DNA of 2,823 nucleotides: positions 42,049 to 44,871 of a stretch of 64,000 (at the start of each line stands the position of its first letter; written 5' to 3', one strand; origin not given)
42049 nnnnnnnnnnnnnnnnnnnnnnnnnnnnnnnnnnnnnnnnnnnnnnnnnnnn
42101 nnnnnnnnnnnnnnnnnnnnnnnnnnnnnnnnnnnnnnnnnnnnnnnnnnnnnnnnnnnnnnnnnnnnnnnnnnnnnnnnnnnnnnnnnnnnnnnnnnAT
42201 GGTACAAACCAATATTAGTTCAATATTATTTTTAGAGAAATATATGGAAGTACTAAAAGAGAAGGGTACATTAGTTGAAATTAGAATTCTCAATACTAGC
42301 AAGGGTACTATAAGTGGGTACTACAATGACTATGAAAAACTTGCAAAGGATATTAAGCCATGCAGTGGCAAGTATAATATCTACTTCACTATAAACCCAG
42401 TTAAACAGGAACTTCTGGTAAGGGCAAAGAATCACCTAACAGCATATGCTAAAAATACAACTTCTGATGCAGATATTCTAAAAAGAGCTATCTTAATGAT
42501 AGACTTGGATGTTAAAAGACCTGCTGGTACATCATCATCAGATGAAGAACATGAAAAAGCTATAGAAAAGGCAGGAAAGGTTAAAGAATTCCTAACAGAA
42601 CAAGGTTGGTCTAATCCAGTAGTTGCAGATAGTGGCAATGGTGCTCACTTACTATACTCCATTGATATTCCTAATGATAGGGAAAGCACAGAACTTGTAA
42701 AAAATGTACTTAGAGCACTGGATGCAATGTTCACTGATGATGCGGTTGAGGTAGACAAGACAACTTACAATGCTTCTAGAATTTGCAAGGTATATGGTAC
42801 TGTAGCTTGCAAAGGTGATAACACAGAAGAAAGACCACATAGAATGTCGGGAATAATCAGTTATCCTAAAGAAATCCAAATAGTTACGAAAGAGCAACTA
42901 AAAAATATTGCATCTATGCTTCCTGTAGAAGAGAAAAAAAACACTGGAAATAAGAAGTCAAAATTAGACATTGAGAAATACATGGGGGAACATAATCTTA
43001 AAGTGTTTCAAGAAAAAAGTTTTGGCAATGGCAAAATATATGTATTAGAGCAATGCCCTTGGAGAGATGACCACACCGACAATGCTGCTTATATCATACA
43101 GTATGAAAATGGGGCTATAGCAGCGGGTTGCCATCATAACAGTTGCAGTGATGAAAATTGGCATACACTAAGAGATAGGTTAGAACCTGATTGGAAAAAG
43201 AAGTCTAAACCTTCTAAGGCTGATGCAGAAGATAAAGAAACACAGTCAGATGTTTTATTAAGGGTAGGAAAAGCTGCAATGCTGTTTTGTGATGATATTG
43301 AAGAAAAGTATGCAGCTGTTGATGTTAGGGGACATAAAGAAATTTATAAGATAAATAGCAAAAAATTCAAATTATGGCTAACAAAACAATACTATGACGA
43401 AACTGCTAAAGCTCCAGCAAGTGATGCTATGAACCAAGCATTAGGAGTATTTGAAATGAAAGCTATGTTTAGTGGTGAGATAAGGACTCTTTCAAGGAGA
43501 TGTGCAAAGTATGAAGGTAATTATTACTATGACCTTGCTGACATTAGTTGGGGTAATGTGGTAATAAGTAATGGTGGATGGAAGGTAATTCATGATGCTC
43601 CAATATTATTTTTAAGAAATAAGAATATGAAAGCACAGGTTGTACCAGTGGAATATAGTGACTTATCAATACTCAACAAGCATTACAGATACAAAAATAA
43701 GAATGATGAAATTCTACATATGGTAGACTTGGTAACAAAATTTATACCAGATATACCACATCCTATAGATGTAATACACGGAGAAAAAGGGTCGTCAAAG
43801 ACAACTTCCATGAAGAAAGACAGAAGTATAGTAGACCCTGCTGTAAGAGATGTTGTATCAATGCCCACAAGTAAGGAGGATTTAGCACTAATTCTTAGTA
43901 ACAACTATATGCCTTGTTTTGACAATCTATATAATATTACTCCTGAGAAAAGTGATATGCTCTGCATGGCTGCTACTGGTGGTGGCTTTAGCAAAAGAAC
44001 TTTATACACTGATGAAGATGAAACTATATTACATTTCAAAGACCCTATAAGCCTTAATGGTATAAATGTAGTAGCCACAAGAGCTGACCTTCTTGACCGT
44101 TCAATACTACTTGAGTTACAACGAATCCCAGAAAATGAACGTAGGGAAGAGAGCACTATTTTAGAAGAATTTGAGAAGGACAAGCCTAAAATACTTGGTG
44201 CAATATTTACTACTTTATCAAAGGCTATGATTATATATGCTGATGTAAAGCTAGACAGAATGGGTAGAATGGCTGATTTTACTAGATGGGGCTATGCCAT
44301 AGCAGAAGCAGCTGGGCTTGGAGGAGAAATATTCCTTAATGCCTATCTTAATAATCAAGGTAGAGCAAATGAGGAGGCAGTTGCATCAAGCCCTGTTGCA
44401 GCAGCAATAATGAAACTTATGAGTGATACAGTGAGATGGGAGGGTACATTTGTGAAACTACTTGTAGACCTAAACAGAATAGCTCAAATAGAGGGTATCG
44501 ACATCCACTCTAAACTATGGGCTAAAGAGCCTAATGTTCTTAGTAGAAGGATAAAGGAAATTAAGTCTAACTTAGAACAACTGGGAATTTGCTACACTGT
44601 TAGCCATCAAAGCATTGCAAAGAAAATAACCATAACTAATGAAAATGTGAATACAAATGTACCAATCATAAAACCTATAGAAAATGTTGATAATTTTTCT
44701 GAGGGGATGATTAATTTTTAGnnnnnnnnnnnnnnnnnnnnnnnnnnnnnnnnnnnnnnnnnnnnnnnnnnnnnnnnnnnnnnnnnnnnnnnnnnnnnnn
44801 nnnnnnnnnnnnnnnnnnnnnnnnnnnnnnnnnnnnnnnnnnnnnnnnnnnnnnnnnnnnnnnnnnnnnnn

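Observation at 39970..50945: Recurrent palindromic sites punctuate the integrase island gene by gene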

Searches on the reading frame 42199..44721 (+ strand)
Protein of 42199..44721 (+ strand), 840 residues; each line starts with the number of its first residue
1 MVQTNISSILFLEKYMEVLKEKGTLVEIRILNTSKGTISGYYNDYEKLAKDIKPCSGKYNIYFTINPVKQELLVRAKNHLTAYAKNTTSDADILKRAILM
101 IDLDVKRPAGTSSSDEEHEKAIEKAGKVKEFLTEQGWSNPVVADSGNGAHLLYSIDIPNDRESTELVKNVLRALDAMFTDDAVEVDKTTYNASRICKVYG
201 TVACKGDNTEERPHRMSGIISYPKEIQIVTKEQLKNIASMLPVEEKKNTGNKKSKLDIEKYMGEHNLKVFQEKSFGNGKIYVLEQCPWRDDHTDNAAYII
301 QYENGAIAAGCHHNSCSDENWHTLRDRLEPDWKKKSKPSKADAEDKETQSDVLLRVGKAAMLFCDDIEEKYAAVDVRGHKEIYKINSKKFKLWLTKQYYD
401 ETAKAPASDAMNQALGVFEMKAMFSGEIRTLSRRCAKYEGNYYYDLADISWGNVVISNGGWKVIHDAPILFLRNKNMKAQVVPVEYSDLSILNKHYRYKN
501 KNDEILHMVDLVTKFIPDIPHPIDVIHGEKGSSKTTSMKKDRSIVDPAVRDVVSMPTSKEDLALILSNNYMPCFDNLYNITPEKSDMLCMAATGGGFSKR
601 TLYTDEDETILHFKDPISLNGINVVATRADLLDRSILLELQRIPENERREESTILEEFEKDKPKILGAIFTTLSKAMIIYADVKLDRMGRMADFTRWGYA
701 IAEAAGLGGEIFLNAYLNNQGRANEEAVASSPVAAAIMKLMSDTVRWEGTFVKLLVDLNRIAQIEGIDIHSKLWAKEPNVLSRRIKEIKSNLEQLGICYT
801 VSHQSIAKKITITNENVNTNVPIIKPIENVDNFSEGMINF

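Call 6: search_protein_families(library=pfam, proteins=[window:42199-44721:+], max_evalue=0.01)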
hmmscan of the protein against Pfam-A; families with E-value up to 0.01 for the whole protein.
window:42199-44721:+ (840 aa): 0 families

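Call 26: search_protein_families(library=ncbifam, proteins=[window:42199-44721:+], max_evalue=0.001)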
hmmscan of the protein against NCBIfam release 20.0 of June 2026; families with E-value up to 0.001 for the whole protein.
window:42199-44721:+ (840 aa): 0 families

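Call 33: search_protein_families(library=phrogs, proteins=[window:42199-44721:+], max_evalue=0.001)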
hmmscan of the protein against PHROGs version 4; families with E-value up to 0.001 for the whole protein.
window:42199-44721:+ (840 aa): 0 families

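Call 34: search_solved_structures(query=window:42199-44721:+, max_evalue=1)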
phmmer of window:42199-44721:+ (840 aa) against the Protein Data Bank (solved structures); distinct sequences matched with E-value up to 1: 1.
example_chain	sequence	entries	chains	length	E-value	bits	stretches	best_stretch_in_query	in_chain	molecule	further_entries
3cqo_A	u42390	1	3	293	0.34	12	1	708-801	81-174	FBP32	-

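Call 35: find_homologous_proteins(query=window:42199-44721:+, max_evalue=1e-10)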
Query window:42199-44721:+ (840 aa): 844 proteins with E <= 1e-10 among 8000 candidates; the best 120 are listed.
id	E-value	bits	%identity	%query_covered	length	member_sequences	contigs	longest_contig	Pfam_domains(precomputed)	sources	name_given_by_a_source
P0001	0.0e+0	1908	100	100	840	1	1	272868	-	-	-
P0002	0.0e+0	1448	78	97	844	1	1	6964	-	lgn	-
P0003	0.0e+0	1448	77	97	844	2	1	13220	-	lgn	-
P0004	0.0e+0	1442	76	98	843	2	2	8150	-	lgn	-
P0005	0.0e+0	1428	76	97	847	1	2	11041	-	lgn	-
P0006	0.0e+0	1427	76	97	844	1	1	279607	-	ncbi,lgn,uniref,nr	ncbi:hypothetical protein [Clostridium muellerianum]|uniref:hypothetical protein n=1 Tax=Clostridium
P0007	0.0e+0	1416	75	97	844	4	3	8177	-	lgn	-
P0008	0.0e+0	1367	72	97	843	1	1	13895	-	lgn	-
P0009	0.0e+0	1323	71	95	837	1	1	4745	-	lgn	-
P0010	0.0e+0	1308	69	99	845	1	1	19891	-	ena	-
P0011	0.0e+0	1298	70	95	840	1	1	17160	-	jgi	-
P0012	0.0e+0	1262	68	96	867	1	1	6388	-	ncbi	-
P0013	0.0e+0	1254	67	98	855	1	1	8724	-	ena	-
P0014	0.0e+0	1251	66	98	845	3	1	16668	-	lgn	-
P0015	0.0e+0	1198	63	98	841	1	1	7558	-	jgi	jgi:hypothetical protein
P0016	0.0e+0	1189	63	98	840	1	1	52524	-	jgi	jgi:hypothetical protein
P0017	0.0e+0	1132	61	96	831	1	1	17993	-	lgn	-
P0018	0.0e+0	1129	59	97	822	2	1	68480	-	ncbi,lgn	ncbi:hypothetical protein [Clostridium autoethanogenum]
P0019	0.0e+0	1124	60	96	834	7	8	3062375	-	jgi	jgi:DNA-directed RNA polymerase subunit F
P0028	4.1e-280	949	53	96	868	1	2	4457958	-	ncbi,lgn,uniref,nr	ncbi:hypothetical protein KDJ56_20390 [Brevibacillus composti]|uniref:RepB-like DNA primase domain-c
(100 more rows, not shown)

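Call 36: find_encoding_contigs(protein=P0010, flank=10000, max_places=1)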
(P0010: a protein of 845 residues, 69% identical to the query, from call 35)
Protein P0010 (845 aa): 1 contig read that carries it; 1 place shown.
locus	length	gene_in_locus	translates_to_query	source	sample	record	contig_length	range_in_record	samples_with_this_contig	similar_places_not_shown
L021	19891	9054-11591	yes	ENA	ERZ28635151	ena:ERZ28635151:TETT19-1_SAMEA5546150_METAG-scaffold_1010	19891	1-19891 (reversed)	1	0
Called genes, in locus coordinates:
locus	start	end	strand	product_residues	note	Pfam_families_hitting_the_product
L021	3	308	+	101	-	?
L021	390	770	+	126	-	PF07963:N_methyl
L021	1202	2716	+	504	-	-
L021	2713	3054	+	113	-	PF07963:N_methyl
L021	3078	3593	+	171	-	PF07963:N_methyl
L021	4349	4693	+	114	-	-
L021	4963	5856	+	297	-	PF02899:Phage_int_SAM_1, PF13495:Phage_int_SAM_4, PF00589:Phage_integrase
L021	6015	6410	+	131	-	-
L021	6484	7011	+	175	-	PF04002:RadC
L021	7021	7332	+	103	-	PF06124:DUF960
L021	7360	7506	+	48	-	-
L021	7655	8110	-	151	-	-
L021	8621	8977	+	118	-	-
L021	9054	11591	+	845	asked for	-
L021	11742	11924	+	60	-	-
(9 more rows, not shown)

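Call 37: find_encoding_contigs(protein=P0011, flank=10000, max_places=1)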
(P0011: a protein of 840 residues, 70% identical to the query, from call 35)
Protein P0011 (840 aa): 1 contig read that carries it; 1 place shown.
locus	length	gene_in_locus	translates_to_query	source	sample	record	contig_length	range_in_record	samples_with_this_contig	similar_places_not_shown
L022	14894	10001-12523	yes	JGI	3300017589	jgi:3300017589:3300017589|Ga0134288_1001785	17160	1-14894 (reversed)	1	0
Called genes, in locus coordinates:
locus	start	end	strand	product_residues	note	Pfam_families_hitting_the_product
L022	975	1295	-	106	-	-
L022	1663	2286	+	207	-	PF01844:HNH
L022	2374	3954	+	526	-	PF00078:RVT_1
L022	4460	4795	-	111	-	-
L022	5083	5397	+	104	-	-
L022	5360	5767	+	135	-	PF02899:Phage_int_SAM_1, PF13495:Phage_int_SAM_4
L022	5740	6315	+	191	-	PF00589:Phage_integrase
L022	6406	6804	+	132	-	-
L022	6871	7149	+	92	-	PF06124:DUF960 (weak)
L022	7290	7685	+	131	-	-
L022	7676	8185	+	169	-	PF04002:RadC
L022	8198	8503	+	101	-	PF06124:DUF960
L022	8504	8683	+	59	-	-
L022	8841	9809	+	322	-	-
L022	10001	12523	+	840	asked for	-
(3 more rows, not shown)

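Call 38: find_encoding_contigs(protein=P0016, flank=10000, max_places=1)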
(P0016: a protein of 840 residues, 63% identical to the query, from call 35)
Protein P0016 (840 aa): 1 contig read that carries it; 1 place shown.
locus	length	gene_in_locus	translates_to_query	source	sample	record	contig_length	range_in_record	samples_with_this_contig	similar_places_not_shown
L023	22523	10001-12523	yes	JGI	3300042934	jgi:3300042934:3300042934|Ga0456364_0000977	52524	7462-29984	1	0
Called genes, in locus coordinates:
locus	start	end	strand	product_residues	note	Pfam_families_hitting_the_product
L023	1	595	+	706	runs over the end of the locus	PF07106:WHD_TBPIP (faint), PF08206:OB_RNB, PF17876:CSD2, PF08206:OB_RNB, PF17849:OB_Dis3, PF17876:CSD2, PF00773:RNB, PF00575:S1, +1 more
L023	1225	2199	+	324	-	PF00145:DNA_methylase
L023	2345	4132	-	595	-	PF00145:DNA_methylase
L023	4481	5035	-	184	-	-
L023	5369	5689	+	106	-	-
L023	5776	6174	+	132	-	-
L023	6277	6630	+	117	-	-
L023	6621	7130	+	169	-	PF04002:RadC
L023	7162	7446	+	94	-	PF06124:DUF960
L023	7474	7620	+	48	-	-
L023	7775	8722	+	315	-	-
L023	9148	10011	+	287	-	-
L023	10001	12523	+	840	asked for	-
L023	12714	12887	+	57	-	-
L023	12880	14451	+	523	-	PF00239:Resolvase, PF07508:Recombinase, PF13408:Zn_ribbon_recom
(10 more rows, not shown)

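Call 39: find_encoding_contigs(protein=P0018, flank=10000, max_places=1)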
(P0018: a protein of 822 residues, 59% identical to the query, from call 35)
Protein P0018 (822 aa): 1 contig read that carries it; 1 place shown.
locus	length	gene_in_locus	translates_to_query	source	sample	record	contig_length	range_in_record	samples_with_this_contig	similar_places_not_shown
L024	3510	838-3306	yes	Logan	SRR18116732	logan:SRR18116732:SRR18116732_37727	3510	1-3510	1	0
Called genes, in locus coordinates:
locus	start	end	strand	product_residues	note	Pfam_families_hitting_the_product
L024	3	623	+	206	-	?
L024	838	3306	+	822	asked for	-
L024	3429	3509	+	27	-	?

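Call 47: find_encoding_contigs(protein=P0019, flank=10000, max_places=1)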
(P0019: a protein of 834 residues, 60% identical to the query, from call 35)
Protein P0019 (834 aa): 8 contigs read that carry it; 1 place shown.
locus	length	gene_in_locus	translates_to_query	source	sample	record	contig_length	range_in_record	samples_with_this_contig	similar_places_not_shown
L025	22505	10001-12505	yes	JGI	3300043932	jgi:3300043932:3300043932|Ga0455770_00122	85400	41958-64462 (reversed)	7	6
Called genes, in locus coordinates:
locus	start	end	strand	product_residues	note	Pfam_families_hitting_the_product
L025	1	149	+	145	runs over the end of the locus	-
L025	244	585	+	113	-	-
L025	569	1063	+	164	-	PF04002:RadC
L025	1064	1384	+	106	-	PF06124:DUF960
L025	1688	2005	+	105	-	PF03551:PadR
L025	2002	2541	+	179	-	PF11193:DUF2812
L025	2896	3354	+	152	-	PF00583:Acetyltransf_1, PF13673:Acetyltransf_10, PF13508:Acetyltransf_7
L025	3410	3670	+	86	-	PF04994:TfoX_C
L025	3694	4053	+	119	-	-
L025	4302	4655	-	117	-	PF12844:HTH_19, PF13560:HTH_31 (weak), PF01381:HTH_3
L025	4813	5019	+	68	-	PF13560:HTH_31, PF12844:HTH_19, PF01381:HTH_3, PF13443:HTH_26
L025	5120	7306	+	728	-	PF04122:CW_binding_2, PF04122:CW_binding_2, PF02368:Big_2, PF12799:LRR_4 (weak), PF23598:LRR_14 (weak), PF12799:LRR_4, PF12799:LRR_4, PF12799:LRR_4, +7 more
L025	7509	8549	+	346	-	-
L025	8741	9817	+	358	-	-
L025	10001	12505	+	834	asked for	-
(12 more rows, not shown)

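Call 48: find_encoding_contigs(protein=P0014, flank=10000, max_places=1)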
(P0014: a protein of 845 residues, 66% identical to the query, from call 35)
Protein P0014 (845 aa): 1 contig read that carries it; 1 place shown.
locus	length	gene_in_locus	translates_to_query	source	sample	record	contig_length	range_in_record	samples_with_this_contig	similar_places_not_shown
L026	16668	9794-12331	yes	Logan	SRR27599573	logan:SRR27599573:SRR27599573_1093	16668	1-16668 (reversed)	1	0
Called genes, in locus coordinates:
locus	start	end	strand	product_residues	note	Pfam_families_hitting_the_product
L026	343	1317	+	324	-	PF00145:DNA_methylase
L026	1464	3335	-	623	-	PF00145:DNA_methylase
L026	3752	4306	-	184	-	-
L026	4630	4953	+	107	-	-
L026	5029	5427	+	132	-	-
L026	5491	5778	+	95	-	PF06124:DUF960 (weak)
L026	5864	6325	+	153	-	PF04002:RadC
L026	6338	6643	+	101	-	PF06124:DUF960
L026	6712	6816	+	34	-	-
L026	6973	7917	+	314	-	-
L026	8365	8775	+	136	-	-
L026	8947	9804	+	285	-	-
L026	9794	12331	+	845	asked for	-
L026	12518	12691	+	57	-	-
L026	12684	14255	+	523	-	PF00239:Resolvase, PF07508:Recombinase, PF13408:Zn_ribbon_recom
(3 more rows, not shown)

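Call 49: find_encoding_contigs(protein=P0017, flank=10000, max_places=1)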
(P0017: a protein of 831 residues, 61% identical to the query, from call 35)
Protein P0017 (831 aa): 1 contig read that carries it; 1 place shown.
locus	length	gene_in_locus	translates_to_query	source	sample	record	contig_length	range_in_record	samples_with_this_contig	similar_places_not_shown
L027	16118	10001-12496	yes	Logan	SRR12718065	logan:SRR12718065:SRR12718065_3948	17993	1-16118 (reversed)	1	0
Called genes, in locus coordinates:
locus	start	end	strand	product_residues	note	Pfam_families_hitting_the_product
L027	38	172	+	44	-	-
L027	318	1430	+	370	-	PF03417:AAT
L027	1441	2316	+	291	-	PF00165:HTH_AraC, PF12833:HTH_18, PF00165:HTH_AraC, PF06445:GyrI-like, PF14526:Cass2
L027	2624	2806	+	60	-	-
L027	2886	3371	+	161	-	-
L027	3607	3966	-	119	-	PF13560:HTH_31, PF01381:HTH_3, PF12844:HTH_19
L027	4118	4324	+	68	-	PF13560:HTH_31, PF12844:HTH_19, PF01381:HTH_3, PF13443:HTH_26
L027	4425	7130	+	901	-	PF04122:CW_binding_2, PF02368:Big_2, PF14903:WG_beta_rep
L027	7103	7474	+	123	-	-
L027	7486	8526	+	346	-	-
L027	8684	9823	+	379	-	-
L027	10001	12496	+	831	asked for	-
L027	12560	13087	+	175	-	-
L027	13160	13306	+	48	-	-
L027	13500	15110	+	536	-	PF00239:Resolvase, PF07508:Recombinase, PF13408:Zn_ribbon_recom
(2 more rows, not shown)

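Call 50: find_encoding_contigs(protein=P0028, flank=10000, max_places=1)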
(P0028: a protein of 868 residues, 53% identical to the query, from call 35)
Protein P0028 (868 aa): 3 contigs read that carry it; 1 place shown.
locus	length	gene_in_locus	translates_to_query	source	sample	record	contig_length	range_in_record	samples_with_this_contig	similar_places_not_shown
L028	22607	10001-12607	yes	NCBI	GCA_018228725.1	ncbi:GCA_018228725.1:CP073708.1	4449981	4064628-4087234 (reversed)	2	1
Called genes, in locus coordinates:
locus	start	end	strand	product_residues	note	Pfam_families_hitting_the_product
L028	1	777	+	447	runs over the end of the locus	PF00078:RVT_1, PF08388:GIIM (weak)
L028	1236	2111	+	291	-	PF02899:Phage_int_SAM_1, PF13495:Phage_int_SAM_4, PF00589:Phage_integrase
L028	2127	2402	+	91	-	-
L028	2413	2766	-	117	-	PF13560:HTH_31, PF12844:HTH_19 (weak), PF13443:HTH_26 (weak), PF01381:HTH_3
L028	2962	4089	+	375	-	-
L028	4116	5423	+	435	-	-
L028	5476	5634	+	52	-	-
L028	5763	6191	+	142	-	-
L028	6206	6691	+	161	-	PF04002:RadC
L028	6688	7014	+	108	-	PF06124:DUF960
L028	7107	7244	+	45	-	-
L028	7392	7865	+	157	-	PF01402:RHH_1 (weak)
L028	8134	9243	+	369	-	-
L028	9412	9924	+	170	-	-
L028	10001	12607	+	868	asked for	-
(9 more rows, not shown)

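Call 55: search_solved_structures(query=A2, max_evalue=1)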
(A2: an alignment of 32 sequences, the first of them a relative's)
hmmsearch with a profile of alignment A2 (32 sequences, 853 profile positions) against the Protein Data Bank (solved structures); distinct sequences matched with E-value up to 1: 0.

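Call 66: predict_structure(alignment_id=A2)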
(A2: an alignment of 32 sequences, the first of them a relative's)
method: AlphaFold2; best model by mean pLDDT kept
length: 840 residues; sequences in the alignment: 32
mean_pLDDT: 86.8   pTM: 0.57
mean pLDDT of the five models: 86.8, 84.5, 84.1, 83.5, 83.2
residues with pLDDT >= 90: 479; 70-90: 290; 50-70: 22; < 50: 49
segments of 3 or more residues with pLDDT < 50: 1-5, 244-253, 336-345, 819-840
pLDDT, mean of each block of 10 residues (from residue 1): 53 87 91 90 92 88 94 90 88 95 88 91 96 94 94 95 94 94 92 92 82 90 91 93 47 65 89 86 92 91 87 89 88 54 61 92 89 90 93 95 90 94 88 93 94 96 92 91 96 94 97 96 88 89 94 89 90 85 89 83 58 90 72 90 88 94 98 97 89 96 97 95 86 91 90 94 89 88 87 89 82 75 34 30
secondary structure, 60 per line:
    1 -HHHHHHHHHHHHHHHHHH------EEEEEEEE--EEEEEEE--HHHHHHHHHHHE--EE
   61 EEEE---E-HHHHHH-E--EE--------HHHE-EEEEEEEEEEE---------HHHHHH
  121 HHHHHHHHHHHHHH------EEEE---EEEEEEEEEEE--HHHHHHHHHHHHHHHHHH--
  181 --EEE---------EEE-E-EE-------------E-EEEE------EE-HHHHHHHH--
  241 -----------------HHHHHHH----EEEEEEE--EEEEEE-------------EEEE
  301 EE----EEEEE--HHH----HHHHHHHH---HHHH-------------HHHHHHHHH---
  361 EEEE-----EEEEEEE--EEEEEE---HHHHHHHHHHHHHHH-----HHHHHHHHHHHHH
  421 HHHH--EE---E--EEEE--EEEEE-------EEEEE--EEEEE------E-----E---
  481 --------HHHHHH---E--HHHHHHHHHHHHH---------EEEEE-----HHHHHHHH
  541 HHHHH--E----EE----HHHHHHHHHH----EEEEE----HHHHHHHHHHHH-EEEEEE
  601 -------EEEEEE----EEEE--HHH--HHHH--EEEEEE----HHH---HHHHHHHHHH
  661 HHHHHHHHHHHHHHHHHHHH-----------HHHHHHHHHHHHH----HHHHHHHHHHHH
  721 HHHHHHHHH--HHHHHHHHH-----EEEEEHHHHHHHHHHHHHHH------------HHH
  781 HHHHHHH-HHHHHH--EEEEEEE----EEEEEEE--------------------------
elements in order (helices of 4 or more, strands of 3 or more residues): H2-19 E26-33 E36-42 H45-55 E59-64 H70-75 E95-105 H115-134 E141-144 E148-158 H161-178 E183-185 E195-197 E218-221 H231-238 H258-264 E269-275 E278-283 E297-302 E307-311 H321-328 H332-335 H349-357 E361-364 E370-376 E379-384 H388-402 H408-424 E435-438 E441-445 E453-457 E460-464 H489-494 H501-513 E523-527 H533-545 H559-568 E573-577 H582-593 E595-600 E608-613 E618-621 H629-632 E635-640 H651-680 H692-704 H709-729 H732-740 E746-750 H751-765 H778-787 H789-794 E797-803 E808-814

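Call 73: fold_search(model_id=the predicted structure, library=pdb)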
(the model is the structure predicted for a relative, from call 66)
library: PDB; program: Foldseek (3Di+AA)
matches with E <= 10: 685; with E <= 0.001: 129
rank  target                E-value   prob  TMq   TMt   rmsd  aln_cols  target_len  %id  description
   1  8iqi_A                7.6e-10  1.00  0.32  0.30  28.7      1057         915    9  Structure of Full-Length AsfvPrimPol in Complex-Form (released 2023-07-26)
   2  8iqi_C                3.0e-09  1.00  0.31  0.29  30.1      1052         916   11  Structure of Full-Length AsfvPrimPol in Complex-Form (released 2023-07-26)
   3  8ww7_H                3.1e-09  1.00  0.29  0.28  29.6      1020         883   12  Structure of AMPPNP-Form AsfvPrimPol Dodecamer (released 2025-04-30)
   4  8iqi_B                4.6e-09  1.00  0.31  0.29  29.5      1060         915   10  Structure of Full-Length AsfvPrimPol in Complex-Form (released 2023-07-26)
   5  8wh6_E                8.9e-09  1.00  0.29  0.31  27.0       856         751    9  MPOX E5 hexamer ADP and ssDNA bound and clear primase domain conformation (released 2024-09-25)
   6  8ww7_B                8.9e-09  1.00  0.31  0.30  28.8      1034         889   10  Structure of AMPPNP-Form AsfvPrimPol Dodecamer (released 2025-04-30)
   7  9ivf_C                9.4e-09  1.00  0.31  0.39  11.8       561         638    9  Structure of Full-Length AsfvPrimPol with polyT DNA (released 2025-12-24)
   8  8ww9_K                9.9e-09  1.00  0.30  0.29  31.4      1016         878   11  Structure of ADP-Form AsfvPrimPol Dodecamer (released 2025-04-30)
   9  8iqh_E                1.3e-08  1.00  0.31  0.29  29.0      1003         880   10  Structure of Full-Length AsfvPrimPol in Apo-Form (released 2023-07-26)
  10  9ivf_B                1.3e-08  1.00  0.31  0.38  11.0       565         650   10  Structure of Full-Length AsfvPrimPol with polyT DNA (released 2025-12-24)
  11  9ivf_A                1.6e-08  1.00  0.31  0.39  10.9       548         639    9  Structure of Full-Length AsfvPrimPol with polyT DNA (released 2025-12-24)
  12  8wgy_E                1.7e-08  1.00  0.31  0.34  28.2       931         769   10  MPOX E5 hexamer AMP-PNP and ssDNA bound form with clear primase domain (released 2024-10-16)
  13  8xj6_F                2.0e-08  1.00  0.27  0.32  21.4       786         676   10  The Cryo-EM structure of MPXV E5 apo conformation (released 2024-05-01)
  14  8wvz_A                3.8e-08  1.00  0.30  0.37  11.6       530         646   10  Structure of ADP-Form AsfvPrimPol Hexamer (released 2024-10-30)
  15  8iqh_D                3.8e-08  1.00  0.31  0.29  29.9      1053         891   10  Structure of Full-Length AsfvPrimPol in Apo-Form (released 2023-07-26)
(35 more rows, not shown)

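Call 100: search_dna_similar(query=window:42199-44721:+, collection=plasmids, mode=protein, max_rows=15, max_evalue=1e-20)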
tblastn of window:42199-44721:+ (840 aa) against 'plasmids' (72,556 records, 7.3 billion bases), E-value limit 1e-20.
Records with a match: 15; places in all: 16; records where one place covers at least 80% of the query: 0.
Best place of each record, by identity: <60% 15.
By first word of the organism name: Streptomyces 7; Stanieria 3; Methylobacterium 2; Candidatus 1; Methanomethylovorans 1; Methanothrix 1.
By predicted mobility (MOB-suite, as given by PLSDB): non-mobilizable 11; conjugative 2; mobilizable 2.
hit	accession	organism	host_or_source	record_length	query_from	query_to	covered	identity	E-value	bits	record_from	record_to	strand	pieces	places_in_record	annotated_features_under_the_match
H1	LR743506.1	Methylobacterium bullatum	-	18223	337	806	56%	32.1%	2e-55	216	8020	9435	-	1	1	hypothetical protein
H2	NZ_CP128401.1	Candidatus Chlorohelix allophototropha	Single colony of Candidatus Chlorohelix ...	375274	340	792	54%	32.5%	2e-43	179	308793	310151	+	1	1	hypothetical protein (x2)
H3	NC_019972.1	Methanomethylovorans hollandica DSM 15978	-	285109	10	336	39%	39.8%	3e-63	239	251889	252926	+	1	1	HEAT repeat domain-containing protein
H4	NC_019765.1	Stanieria cyanosphaera PCC 7437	-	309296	372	797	51%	30.0%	3e-42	175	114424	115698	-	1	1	hypothetical protein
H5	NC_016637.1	Methanothrix harundinacea 6Ac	-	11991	369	720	42%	35.8%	8e-53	207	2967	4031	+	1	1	hypothetical protein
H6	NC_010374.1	Methylobacterium sp. 4-46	-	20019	346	797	54%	27.7%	2e-39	166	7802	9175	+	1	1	hypothetical protein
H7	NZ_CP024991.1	Streptomyces sp. AMCC400023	Potato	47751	437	797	43%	32.8%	3e-27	127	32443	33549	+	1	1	ATP-binding protein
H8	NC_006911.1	Streptomyces sp. F11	-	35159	437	797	43%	32.8%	4e-27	126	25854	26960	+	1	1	hypothetical protein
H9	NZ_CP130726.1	Streptomyces sp. NBC_01238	-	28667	437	797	43%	31.0%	9e-27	125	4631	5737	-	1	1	ATP-binding protein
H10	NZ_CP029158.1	Streptomyces tsukubensis NRRL18488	-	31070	437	797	43%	30.7%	1e-26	125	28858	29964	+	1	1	ATP-binding protein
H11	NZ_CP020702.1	Streptomyces tsukubensis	cell culture,soil sample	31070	437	797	43%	30.7%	1e-26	125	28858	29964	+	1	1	ATP-binding protein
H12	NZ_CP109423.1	Streptomyces sp. NBC_01506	-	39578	437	797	43%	30.0%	5e-26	123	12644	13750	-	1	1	ATP-binding protein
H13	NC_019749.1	Stanieria cyanosphaera PCC 7437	-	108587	372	720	42%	30.2%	4e-34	149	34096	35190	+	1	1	hypothetical protein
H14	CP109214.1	Streptomyces cellulosae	-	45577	409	797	46%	26.9%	3e-23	114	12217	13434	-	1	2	virulence-associated E family protein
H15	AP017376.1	Stanieria sp. NIES-3757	-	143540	372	677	36%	29.0%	6e-30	136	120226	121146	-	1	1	hypothetical protein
